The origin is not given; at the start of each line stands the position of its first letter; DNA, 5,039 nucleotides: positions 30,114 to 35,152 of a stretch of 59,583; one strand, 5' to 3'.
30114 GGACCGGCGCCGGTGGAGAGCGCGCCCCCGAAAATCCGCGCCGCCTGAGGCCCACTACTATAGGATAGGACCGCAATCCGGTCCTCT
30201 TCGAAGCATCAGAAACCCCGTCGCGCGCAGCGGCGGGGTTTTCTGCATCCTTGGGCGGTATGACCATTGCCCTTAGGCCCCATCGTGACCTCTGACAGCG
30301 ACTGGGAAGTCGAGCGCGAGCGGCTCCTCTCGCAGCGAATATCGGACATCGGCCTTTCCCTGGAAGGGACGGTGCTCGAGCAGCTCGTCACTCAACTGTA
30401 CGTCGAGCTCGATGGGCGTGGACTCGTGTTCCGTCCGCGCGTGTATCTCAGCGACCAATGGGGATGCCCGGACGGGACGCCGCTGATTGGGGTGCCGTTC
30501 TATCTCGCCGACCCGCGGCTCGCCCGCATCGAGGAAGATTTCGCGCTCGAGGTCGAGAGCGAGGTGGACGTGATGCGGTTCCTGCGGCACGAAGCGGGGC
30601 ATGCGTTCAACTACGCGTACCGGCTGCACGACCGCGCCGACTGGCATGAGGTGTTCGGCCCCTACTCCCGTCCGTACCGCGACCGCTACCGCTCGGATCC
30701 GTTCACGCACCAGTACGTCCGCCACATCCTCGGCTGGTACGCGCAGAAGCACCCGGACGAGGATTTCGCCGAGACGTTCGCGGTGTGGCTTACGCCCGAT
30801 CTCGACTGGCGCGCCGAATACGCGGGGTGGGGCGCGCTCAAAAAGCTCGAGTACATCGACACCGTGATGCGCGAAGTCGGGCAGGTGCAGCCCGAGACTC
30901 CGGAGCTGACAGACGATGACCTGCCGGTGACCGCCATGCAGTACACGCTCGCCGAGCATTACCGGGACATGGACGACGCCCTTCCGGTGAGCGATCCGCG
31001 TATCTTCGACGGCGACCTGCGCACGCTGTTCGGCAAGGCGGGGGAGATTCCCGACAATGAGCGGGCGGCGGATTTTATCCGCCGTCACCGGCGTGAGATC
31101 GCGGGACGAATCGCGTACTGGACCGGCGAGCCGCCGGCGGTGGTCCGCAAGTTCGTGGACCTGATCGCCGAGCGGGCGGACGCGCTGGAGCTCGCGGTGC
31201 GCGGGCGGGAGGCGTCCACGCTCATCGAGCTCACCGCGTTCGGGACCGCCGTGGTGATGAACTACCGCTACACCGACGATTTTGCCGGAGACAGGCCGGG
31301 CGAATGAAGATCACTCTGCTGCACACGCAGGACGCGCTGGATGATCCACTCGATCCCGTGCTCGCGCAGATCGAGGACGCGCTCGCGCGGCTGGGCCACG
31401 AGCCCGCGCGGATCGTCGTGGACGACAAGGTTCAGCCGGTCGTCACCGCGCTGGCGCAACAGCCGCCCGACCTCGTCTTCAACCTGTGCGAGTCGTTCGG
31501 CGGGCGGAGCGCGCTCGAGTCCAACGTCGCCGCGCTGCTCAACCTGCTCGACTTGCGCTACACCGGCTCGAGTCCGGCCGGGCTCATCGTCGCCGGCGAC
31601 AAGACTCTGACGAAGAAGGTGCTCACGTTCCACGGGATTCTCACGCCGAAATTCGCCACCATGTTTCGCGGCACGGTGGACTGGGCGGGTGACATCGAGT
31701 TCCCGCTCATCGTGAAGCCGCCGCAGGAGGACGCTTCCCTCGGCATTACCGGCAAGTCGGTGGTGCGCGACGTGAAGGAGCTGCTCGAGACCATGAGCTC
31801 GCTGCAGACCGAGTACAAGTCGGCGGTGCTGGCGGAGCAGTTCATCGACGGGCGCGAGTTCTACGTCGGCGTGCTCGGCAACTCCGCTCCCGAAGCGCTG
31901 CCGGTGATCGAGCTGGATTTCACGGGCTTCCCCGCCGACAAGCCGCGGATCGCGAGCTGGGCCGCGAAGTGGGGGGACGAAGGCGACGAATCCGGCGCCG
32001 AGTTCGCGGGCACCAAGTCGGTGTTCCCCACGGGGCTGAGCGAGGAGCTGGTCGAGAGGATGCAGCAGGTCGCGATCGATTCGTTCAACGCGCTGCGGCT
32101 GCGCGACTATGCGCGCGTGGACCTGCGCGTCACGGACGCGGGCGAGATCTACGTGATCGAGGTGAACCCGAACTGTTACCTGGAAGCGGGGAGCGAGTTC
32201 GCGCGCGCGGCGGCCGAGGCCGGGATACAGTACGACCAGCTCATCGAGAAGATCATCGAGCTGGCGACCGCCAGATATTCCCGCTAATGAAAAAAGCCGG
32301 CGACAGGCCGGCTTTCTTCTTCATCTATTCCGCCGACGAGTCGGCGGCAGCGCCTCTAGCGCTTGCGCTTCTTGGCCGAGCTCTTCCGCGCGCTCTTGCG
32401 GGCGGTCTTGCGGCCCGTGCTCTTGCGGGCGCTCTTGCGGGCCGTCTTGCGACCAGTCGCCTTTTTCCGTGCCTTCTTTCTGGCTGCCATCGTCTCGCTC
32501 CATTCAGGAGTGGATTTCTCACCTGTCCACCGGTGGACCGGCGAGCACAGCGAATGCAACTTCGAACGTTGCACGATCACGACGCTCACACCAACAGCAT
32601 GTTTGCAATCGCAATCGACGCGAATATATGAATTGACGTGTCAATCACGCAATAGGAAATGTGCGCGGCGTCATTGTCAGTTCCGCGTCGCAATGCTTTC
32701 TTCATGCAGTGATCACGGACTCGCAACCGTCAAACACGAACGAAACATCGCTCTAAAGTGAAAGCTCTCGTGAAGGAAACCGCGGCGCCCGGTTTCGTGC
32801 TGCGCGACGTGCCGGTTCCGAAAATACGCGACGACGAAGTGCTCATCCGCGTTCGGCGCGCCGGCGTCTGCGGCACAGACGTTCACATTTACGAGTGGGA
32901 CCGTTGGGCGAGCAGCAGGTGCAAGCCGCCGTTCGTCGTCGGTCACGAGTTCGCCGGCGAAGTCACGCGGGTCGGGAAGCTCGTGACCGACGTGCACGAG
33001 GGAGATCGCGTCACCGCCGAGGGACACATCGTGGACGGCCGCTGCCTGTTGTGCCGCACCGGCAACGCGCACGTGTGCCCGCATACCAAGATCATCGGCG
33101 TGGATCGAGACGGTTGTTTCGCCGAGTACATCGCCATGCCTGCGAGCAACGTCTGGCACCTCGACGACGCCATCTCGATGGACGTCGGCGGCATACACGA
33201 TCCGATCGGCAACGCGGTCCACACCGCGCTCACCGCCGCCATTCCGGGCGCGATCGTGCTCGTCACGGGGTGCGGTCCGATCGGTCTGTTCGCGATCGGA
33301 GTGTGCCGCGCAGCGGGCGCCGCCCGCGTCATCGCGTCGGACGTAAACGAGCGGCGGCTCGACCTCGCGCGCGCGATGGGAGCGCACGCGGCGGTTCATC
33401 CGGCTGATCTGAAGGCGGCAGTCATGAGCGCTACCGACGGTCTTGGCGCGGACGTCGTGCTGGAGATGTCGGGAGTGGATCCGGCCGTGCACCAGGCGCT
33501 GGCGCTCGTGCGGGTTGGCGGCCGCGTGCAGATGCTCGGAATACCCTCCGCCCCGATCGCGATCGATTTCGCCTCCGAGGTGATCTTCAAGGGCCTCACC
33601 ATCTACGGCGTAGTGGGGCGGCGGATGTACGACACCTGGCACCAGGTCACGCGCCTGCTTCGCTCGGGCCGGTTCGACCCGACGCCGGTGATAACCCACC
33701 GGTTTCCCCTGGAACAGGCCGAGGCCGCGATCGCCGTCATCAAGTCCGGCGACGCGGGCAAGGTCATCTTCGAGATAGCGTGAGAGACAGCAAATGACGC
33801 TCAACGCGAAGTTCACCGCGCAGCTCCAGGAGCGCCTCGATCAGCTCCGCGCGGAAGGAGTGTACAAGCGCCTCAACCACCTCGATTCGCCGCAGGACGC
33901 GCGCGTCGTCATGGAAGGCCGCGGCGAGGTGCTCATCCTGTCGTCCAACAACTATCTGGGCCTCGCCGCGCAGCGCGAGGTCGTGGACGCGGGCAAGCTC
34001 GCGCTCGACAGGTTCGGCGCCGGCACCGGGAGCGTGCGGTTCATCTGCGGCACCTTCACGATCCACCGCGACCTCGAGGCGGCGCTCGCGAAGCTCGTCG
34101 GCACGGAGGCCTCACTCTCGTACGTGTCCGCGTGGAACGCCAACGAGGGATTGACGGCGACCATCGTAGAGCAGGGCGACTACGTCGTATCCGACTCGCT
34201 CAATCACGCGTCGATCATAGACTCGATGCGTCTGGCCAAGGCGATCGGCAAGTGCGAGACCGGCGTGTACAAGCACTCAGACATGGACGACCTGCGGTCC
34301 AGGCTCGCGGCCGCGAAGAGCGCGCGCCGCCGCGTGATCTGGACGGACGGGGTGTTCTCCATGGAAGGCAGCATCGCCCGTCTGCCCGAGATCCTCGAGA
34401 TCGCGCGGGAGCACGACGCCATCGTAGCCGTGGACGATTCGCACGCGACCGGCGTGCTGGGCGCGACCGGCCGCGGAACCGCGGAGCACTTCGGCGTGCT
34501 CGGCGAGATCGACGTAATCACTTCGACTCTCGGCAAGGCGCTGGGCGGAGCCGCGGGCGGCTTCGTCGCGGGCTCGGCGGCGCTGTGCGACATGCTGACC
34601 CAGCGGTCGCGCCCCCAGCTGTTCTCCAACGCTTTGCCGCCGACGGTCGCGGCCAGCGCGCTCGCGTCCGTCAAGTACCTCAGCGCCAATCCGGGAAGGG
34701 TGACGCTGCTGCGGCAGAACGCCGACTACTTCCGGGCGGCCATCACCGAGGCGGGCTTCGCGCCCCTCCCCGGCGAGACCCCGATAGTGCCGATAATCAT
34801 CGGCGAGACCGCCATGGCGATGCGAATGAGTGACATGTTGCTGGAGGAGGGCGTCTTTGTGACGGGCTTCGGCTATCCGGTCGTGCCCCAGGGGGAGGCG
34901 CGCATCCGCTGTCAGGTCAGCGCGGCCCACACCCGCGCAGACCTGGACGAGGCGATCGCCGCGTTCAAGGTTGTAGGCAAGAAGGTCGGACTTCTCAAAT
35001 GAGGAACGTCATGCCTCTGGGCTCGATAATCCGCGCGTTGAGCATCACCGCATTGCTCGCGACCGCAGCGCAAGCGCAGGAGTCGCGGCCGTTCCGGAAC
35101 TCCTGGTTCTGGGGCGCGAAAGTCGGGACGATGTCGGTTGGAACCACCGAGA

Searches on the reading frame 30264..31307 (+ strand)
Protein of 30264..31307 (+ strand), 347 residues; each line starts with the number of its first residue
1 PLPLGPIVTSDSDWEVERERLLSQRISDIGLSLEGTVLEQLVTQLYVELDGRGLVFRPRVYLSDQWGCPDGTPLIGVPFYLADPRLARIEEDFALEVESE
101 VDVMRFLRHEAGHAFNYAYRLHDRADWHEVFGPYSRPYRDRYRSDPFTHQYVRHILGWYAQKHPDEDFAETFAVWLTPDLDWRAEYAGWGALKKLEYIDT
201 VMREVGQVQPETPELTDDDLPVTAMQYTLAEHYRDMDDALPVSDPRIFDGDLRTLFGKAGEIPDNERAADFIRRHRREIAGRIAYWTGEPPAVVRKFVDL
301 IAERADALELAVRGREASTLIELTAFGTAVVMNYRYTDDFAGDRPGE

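Call 62: search_protein_families(library=pfam, proteins=[window:30264-31307:+], max_evalue=0.0001)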
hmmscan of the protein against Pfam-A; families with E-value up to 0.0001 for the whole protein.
window:30264-31307:+ (347 aa): 1 family
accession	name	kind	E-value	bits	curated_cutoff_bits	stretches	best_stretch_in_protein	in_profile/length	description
PF15887.11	Peptidase_Mx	-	4.6e-07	30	27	1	105-176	88-164/236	Putative zinc-binding metallo-peptidase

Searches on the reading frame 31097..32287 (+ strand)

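Call 62: search_protein_families(library=pfam, proteins=[window:31097-32287:+], max_evalue=0.0001)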
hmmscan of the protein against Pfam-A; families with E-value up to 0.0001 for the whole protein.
window:31097-32287:+ (396 aa): 4 families
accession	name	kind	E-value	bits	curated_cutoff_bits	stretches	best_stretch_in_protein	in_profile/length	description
PF07478.18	Dala_Dala_lig_C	-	2.9e-29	102.5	24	1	199-388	34-204/204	D-ala D-ala ligase C-terminus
PF13535.11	ATP-grasp_4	-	5.2e-09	36.4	27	0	200-261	1-72/160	ATP-grasp domain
PF02655.19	ATP-grasp_3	-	1.3e-08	35.6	23.2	1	166-358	1-155/160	ATP-grasp domain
PF02786.22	CPSase_L_D2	-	6e-05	23.1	19.8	0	193-271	30-111/211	Carbamoyl-phosphate synthase L chain, ATP binding domain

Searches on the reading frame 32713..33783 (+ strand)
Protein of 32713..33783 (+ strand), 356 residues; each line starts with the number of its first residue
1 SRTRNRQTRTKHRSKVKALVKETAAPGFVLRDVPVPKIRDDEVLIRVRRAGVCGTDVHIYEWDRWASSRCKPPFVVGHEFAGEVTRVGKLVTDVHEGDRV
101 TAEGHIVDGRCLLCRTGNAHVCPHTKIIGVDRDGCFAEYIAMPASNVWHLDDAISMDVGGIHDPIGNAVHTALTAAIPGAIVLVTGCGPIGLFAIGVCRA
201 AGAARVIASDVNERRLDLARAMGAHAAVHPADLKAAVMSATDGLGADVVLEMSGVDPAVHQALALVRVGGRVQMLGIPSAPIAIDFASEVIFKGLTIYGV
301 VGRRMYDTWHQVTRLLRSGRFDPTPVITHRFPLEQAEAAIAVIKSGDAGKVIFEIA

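Call 62: search_protein_families(library=pfam, proteins=[window:32713-33783:+], max_evalue=0.0001)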
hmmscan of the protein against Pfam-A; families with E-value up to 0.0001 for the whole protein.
window:32713-33783:+ (356 aa): 4 families
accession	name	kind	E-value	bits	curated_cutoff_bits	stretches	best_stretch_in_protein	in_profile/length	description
PF00107.32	ADH_zinc_N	-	1.9e-29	102.7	31.8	1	189-316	1-127/129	Zinc-binding dehydrogenase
PF08240.17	ADH_N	-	7.1e-29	100.6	23.5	1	40-151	2-103/104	Alcohol dehydrogenase GroES-like domain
PF13602.12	ADH_zinc_N_2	-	1.4e-09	39.4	27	1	224-351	3-132/134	Zinc-binding dehydrogenase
PF16912.11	Glu_dehyd_C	-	6.2e-09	36.1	34.9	1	178-341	30-199/211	Glucose dehydrogenase C-terminus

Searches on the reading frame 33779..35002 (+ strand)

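Call 62: search_protein_families(library=pfam, proteins=[window:33779-35002:+], max_evalue=0.0001)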
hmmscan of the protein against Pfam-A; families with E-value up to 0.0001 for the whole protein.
window:33779-35002:+ (407 aa): 3 families
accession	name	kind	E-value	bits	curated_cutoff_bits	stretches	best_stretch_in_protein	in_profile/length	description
PF00155.27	Aminotran_1_2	-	1.2e-55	189.6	19.7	1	51-395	3-360/361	Aminotransferase class I and II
PF01053.26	Cys_Met_Meta_PP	-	1.4e-07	30.8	27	1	96-227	54-181/381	Cys/Met metabolism PLP-dependent enzyme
PF01212.27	Beta_elim_lyase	-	5e-05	23.2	27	1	97-278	35-215/288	Beta-eliminating lyase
